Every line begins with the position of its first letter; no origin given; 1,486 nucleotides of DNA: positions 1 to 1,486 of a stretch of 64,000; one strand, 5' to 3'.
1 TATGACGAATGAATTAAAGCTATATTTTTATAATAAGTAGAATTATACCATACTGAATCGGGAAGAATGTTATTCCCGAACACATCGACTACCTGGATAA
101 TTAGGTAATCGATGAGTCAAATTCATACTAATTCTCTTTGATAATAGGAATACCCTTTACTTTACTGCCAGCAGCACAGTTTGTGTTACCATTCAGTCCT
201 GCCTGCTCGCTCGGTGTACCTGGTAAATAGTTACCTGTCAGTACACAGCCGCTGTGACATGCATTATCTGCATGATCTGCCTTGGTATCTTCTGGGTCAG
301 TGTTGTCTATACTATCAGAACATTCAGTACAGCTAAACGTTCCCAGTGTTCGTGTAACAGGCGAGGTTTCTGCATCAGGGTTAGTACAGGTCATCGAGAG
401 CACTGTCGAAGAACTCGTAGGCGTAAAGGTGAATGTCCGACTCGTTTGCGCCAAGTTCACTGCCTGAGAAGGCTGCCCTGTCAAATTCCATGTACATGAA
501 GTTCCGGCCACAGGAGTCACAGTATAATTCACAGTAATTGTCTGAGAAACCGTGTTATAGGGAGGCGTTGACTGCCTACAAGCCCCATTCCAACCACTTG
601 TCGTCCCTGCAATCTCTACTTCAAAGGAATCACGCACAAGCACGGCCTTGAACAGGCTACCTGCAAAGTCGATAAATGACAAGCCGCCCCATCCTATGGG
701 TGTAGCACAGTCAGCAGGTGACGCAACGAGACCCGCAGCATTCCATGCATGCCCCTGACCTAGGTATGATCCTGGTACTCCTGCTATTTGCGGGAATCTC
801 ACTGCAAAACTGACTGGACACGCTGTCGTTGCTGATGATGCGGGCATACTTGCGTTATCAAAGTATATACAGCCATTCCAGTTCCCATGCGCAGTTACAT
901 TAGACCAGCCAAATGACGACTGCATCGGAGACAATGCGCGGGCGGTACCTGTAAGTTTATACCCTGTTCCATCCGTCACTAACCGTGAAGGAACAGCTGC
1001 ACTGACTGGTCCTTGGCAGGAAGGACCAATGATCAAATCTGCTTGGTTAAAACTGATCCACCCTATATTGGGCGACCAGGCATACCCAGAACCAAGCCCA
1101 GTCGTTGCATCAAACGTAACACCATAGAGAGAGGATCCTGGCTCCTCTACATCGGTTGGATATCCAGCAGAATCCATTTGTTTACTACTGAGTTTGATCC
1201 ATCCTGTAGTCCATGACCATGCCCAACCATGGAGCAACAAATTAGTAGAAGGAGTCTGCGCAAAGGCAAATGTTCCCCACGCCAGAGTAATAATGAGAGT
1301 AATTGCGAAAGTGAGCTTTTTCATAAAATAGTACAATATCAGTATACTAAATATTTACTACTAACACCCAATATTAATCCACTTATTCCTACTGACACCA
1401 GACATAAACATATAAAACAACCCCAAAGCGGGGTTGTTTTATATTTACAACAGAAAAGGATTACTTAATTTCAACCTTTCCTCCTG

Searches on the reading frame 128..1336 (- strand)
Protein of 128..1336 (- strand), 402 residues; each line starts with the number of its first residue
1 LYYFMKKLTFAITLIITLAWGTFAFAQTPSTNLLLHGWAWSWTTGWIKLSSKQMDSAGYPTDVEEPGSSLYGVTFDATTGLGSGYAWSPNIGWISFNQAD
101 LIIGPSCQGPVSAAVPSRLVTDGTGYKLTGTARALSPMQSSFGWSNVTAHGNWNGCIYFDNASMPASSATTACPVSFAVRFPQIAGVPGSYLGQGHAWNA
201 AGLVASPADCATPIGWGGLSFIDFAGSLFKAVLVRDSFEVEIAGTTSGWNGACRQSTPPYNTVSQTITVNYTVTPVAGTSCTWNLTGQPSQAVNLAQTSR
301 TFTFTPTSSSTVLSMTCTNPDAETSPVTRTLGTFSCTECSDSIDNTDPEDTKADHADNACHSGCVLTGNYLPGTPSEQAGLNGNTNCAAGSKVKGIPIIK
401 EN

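Call 32: find_encoding_contigs(protein=window:128-1336:-, flank=10000, max_places=2)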
Protein window:128-1336:- (402 aa): no gene with exactly this product is on record in the collection.
